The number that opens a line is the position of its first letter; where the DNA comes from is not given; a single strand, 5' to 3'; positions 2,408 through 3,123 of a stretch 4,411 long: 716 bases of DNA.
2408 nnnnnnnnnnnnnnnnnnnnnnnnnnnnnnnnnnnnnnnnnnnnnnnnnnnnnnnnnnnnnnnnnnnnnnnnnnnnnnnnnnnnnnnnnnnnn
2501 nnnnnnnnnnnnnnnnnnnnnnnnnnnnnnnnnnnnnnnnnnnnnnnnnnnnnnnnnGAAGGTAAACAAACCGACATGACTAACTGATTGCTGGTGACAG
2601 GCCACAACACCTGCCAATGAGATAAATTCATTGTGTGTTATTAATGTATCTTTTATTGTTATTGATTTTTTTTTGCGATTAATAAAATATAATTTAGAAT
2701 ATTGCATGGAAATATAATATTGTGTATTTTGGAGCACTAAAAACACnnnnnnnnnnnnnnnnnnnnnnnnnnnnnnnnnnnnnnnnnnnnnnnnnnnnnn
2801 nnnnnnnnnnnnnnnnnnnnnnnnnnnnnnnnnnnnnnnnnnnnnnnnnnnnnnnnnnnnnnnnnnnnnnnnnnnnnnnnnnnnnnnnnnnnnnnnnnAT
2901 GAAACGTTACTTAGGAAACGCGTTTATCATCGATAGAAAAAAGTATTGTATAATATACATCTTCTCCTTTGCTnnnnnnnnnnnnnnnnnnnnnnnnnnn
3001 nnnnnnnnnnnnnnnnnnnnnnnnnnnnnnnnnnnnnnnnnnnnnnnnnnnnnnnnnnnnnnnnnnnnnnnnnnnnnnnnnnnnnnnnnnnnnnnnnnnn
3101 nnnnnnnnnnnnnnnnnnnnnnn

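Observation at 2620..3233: ~600 bp AT-rich upstream region with a perfect TATAAT far from the start codon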

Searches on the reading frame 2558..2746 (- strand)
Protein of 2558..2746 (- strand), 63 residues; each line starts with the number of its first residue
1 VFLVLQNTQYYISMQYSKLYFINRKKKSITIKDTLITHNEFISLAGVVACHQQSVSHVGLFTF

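Call 80: search_protein_families(proteins=[window:2558-2746:-], library=ncbifam, max_evalue=1)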
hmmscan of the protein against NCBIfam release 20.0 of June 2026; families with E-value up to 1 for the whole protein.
seq(63 aa): 1 family
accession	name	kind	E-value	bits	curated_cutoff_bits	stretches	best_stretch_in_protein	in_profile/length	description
NF047818.1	LIC11996_lipo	equivalog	0.046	12.8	350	1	5-60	254-309/422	LIC11996 family lipoprotein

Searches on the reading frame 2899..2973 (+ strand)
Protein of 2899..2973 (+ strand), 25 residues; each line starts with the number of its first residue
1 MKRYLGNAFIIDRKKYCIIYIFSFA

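Call 80: search_protein_families(proteins=[window:2899-2973:+], library=ncbifam, max_evalue=1)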
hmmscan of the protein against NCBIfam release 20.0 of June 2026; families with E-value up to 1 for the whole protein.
seq(25 aa): 0 families
